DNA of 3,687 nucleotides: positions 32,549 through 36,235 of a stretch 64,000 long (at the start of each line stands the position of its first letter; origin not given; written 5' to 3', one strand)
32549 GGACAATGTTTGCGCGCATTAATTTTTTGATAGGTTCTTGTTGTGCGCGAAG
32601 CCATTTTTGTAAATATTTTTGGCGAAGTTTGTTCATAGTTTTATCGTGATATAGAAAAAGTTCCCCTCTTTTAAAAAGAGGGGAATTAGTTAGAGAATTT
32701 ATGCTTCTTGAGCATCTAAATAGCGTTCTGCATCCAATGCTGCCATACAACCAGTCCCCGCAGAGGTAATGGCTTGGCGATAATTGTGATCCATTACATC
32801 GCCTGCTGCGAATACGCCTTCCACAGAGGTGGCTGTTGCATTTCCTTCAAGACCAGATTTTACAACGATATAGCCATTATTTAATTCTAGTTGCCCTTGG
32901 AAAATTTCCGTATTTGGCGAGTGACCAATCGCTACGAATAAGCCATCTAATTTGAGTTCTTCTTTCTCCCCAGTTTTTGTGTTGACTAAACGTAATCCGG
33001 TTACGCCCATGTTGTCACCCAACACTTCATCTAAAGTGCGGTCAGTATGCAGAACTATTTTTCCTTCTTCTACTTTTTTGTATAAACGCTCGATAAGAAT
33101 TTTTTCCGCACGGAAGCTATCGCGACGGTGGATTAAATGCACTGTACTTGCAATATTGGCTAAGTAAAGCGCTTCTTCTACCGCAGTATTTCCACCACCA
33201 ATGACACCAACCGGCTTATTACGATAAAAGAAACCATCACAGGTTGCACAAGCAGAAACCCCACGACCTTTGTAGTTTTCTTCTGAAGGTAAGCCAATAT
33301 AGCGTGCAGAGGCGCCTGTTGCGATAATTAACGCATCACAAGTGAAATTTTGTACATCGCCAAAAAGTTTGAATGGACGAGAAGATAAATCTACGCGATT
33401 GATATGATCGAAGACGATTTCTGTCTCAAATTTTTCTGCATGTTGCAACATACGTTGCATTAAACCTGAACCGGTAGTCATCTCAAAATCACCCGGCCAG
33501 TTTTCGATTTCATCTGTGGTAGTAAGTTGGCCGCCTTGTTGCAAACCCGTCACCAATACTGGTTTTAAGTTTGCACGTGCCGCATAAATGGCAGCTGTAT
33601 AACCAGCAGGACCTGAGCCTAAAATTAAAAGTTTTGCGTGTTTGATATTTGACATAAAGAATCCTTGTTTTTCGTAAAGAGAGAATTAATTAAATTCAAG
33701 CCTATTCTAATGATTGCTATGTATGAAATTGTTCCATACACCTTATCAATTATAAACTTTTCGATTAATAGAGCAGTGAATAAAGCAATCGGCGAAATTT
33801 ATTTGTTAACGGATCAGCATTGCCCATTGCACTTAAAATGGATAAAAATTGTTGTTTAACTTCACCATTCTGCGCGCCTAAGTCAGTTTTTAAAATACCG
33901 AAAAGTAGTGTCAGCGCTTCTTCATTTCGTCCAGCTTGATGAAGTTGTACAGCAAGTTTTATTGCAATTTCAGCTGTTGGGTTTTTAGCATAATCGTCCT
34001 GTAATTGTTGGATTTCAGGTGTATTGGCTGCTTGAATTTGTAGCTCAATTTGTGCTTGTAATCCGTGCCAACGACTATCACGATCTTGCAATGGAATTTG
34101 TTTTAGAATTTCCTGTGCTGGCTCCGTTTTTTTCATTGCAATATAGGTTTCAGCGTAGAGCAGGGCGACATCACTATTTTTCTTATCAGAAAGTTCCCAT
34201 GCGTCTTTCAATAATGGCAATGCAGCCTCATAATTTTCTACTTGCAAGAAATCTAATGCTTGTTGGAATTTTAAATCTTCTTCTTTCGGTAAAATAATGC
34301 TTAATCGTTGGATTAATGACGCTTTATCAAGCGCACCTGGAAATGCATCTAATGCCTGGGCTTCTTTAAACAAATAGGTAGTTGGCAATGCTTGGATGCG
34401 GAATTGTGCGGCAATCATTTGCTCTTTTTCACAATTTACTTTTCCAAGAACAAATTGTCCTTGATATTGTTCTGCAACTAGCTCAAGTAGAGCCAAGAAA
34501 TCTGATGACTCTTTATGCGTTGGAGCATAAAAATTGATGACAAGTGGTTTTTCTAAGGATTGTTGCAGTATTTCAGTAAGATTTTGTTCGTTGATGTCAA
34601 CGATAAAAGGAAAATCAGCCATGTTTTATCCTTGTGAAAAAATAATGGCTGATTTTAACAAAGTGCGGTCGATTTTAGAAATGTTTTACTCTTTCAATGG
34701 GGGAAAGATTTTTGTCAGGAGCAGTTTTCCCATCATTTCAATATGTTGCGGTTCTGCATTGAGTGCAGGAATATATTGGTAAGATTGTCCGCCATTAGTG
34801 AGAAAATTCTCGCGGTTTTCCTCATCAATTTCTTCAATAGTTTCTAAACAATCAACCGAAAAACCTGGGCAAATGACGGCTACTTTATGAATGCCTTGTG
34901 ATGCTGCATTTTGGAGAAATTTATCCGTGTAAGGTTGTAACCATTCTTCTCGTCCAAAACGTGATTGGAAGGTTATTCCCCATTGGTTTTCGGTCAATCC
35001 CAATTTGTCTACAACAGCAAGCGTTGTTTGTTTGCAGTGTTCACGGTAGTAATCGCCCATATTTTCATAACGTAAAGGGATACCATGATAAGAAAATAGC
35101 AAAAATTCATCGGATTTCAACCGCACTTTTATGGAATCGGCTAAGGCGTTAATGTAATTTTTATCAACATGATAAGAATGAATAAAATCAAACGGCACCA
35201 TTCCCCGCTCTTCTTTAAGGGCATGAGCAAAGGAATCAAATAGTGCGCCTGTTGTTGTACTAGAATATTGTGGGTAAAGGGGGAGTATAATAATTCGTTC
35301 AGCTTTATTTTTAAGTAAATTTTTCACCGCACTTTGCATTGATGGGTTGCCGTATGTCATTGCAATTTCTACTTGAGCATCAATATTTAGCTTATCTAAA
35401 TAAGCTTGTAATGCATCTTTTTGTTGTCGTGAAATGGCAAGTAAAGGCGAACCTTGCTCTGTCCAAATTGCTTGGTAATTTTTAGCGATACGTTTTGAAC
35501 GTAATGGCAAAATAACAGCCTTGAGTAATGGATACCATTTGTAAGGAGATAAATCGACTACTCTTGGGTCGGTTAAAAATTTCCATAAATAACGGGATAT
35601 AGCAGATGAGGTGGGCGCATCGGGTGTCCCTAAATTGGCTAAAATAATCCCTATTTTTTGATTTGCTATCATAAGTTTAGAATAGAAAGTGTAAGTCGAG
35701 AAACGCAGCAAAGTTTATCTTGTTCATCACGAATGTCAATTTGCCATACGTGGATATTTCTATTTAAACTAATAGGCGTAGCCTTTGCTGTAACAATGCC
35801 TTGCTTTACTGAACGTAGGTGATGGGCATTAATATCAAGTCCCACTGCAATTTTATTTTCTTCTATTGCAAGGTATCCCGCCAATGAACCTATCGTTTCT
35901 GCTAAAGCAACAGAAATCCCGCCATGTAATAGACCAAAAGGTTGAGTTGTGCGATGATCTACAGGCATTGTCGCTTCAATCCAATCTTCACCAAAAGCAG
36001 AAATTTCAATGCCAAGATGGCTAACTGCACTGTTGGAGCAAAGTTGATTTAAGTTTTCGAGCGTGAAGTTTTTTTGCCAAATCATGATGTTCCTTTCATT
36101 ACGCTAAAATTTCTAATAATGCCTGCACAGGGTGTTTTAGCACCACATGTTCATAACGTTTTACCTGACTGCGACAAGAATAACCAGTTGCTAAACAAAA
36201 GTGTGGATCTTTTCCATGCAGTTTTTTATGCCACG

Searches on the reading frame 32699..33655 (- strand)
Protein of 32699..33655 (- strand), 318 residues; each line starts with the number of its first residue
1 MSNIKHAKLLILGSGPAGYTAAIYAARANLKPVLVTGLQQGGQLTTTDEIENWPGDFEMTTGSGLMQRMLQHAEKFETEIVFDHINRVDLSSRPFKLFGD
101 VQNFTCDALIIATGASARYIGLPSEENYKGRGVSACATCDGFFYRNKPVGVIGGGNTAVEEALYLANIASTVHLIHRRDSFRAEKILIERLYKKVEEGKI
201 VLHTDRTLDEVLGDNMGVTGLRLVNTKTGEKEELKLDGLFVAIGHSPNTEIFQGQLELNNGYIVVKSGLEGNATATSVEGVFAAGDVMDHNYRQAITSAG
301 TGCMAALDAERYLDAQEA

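Call 33: search_protein_families(library=ncbifam, proteins=[window:32699-33655:-], max_evalue=1e-10)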
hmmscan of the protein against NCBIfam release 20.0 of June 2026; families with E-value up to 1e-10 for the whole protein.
window:32699-33655:- (318 aa): 16 families
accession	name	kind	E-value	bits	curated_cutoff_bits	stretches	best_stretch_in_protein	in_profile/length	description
NF007614.0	PRK10262.1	equivalog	3.1e-173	575.3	644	1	1-315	1-316/321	thioredoxin-disulfide reductase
TIGR01292.1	TRX_reduct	equivalog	1.4e-124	414.8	343.45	1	8-313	2-300/300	thioredoxin-disulfide reductase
TIGR03143.1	AhpF_homolog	hypoth_equivalog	4.3e-72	243.4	687.65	1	9-316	7-311/555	putative alkyl hydroperoxide reductase F subunit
TIGR03140.1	AhpF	equivalog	1.3e-68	231.8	502.9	1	3-312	209-511/515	alkyl hydroperoxide reductase subunit F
TIGR01350.1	lipoamide_DH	equivalog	2.4e-19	69.4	408.8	1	102-290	128-311/461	dihydrolipoyl dehydrogenase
TIGR04018.1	Bthiol_YpdA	hypoth_equivalog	3.8e-19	68.7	339.9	1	81-290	89-291/316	YpdA family putative bacillithiol disulfide reductase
TIGR02053.1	MerA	equivalog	3.8e-18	65.7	454.45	1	104-309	128-328/465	mercury(II) reductase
NF004776.0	PRK06116.1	equivalog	5.6e-15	55.3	480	1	101-290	127-307/450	glutathione-disulfide reductase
TIGR03385.1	CoA_CoA_reduc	equivalog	8.1e-15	54.5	578.8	1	105-294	103-289/439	CoA-disulfide reductase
NF003585.0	PRK05249.1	equivalog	4.5e-13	48.6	465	0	99-291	132-316/464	Si-specific NAD(P)(+) transhydrogenase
NF004945.0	PRK06292.2-3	equivalog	6.9e-13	48.3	494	0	102-288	126-305/457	dihydrolipoyl dehydrogenase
NF005572.0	PRK07251.1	equivalog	3.9e-12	45.6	537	1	100-288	113-293/438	FAD-containing oxidoreductase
NF007123.0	PRK09564.1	equivalog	1.6e-11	43.6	458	1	103-287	101-283/444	CoA-disulfide reductase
TIGR01316.1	gltA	equivalog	2.2e-11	43.2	471.75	0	6-313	133-449/449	NADPH-dependent glutamate synthase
NF004947.0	PRK06292.2-5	equivalog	4.2e-11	42.4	592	0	148-288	171-310/474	dihydrolipoyl dehydrogenase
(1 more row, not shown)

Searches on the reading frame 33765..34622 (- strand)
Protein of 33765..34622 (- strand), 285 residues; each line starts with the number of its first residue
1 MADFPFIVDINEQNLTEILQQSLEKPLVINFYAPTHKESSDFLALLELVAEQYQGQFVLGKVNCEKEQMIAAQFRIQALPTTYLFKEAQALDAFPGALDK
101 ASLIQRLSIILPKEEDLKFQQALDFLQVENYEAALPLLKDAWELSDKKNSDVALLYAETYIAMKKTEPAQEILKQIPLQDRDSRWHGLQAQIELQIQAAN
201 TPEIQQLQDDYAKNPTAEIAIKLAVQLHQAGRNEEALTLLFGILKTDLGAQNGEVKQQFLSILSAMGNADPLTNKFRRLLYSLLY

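Call 34: search_protein_families(library=ncbifam, proteins=[window:33765-34622:-], max_evalue=1e-10)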
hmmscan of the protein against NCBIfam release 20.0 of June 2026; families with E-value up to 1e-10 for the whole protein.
window:33765-34622:- (285 aa): 2 families
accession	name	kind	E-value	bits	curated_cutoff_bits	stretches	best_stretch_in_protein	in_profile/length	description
NF008229.0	PRK10996.1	equivalog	1.6e-16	60.3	125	1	8-105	38-133/141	thioredoxin TrxC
TIGR01068.1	thioredoxin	equivalog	7.4e-13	48.5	96.8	1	11-107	2-97/101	thioredoxin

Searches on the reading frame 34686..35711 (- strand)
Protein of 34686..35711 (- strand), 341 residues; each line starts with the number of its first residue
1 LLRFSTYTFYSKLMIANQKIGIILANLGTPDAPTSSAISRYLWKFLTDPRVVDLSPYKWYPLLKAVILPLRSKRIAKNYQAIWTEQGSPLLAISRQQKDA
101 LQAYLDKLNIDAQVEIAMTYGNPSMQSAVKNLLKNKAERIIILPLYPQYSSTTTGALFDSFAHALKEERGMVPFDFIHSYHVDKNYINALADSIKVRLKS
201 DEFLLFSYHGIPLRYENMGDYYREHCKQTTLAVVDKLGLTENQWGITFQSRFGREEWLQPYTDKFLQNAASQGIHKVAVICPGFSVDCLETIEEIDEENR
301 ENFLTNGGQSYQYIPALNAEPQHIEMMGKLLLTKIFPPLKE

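Call 34: search_protein_families(library=ncbifam, proteins=[window:34686-35711:-], max_evalue=1e-10)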
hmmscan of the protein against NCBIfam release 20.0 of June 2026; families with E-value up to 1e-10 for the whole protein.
window:34686-35711:- (341 aa): 3 families
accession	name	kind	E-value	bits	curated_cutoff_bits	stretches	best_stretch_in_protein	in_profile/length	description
TIGR00109.1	hemH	equivalog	1.1e-125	419.3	124.6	1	17-333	3-319/322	ferrochelatase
NF000689.1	PRK00035.2-1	equivalog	8.5e-18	64.3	408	1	71-331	36-307/311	ferrochelatase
NF009095.0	PRK12435.1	subfamily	5.9e-15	55.2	455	1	77-333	44-305/311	ferrochelatase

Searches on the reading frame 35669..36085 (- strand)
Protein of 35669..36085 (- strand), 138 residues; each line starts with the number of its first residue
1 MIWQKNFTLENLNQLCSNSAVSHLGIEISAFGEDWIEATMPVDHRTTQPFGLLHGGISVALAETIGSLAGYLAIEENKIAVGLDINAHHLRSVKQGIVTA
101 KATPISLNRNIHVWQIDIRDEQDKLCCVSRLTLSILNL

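Call 34: search_protein_families(library=ncbifam, proteins=[window:35669-36085:-], max_evalue=1e-10)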
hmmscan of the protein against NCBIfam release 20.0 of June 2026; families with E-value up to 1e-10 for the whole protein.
window:35669-36085:- (138 aa): 4 families
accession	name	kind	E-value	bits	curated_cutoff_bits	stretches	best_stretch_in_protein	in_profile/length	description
NF007631.0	PRK10293.1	equivalog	7.3e-46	155.3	226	1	1-136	1-136/136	1,4-dihydroxy-2-naphthoyl-CoA hydrolase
NF007607.0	PRK10254.1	equivalog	5.9e-44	149.5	237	1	1-136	1-136/137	proofreading thioesterase EntH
TIGR00369.1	unchar_dom_1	domain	1.3e-41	141.3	36.6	1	20-134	2-116/117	hotdog fold thioesterase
NF047425.1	MenI_Listeria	exception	6.4e-38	129.2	185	1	23-135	6-118/122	1,4-dihydroxy-2-naphthoyl-CoA hydrolase MenI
